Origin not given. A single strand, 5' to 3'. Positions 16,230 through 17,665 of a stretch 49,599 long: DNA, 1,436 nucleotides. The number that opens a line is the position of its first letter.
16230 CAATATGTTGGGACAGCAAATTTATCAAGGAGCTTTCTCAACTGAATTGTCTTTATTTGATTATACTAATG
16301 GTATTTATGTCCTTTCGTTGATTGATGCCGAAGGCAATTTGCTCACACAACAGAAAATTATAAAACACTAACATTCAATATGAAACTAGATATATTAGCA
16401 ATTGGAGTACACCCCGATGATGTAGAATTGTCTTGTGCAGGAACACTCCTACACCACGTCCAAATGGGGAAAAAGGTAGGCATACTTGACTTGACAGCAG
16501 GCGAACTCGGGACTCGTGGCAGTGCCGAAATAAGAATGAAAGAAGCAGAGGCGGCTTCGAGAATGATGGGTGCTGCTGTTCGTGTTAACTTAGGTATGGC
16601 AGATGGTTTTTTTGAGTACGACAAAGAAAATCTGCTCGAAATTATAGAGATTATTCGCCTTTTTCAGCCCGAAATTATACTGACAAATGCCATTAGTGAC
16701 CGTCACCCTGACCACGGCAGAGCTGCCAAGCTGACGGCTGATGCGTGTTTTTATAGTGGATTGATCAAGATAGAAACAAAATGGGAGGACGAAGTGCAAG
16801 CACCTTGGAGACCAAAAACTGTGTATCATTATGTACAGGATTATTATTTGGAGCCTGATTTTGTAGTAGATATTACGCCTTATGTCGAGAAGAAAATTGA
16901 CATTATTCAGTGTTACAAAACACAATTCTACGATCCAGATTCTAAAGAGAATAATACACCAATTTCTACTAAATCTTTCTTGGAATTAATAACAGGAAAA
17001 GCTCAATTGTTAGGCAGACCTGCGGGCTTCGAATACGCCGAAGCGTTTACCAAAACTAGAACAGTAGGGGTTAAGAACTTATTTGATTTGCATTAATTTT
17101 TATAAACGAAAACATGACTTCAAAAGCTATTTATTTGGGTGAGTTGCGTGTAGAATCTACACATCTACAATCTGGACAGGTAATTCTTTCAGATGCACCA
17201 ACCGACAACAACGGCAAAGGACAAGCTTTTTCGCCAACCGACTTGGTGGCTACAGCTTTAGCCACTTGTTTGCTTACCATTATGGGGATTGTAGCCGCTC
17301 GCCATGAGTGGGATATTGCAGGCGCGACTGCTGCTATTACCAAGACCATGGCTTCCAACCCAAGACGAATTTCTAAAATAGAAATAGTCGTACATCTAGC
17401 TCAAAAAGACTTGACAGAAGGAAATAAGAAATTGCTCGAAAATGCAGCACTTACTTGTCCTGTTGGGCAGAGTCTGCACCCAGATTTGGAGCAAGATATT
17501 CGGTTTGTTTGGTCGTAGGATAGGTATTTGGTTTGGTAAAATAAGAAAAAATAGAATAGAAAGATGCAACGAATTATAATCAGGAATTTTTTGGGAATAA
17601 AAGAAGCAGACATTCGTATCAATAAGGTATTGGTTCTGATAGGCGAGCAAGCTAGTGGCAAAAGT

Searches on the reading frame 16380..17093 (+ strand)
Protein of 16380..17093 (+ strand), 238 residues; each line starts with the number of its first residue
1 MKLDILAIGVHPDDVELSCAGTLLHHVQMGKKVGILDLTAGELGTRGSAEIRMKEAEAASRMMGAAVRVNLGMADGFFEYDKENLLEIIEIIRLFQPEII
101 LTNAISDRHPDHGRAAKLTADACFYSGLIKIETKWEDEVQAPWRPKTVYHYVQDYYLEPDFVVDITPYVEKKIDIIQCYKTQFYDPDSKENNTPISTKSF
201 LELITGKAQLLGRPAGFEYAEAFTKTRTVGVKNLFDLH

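Call 46: search_protein_families(library=pfam, proteins=[window:16380-17093:+], max_evalue=0.00001)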
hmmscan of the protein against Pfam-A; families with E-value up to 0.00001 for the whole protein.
window:16380-17093:+ (238 aa): 1 family
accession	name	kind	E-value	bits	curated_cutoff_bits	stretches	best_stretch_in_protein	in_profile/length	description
PF02585.22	PIG-L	-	7.9e-23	81.8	28.2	1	6-122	1-128/129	GlcNAc-PI de-N-acetylase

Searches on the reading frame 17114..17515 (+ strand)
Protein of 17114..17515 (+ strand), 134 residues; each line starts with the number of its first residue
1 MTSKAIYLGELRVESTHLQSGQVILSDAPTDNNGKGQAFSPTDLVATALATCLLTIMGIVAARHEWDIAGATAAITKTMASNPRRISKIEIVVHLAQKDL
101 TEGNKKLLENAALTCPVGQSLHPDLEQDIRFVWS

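Call 46: search_protein_families(library=pfam, proteins=[window:17114-17515:+], max_evalue=0.00001)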
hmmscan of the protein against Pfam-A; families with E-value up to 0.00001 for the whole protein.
window:17114-17515:+ (134 aa): 1 family
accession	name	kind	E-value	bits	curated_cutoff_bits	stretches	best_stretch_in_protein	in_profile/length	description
PF02566.24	OsmC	-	9.8e-15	55.2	27.5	1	34-123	1-93/100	OsmC-like protein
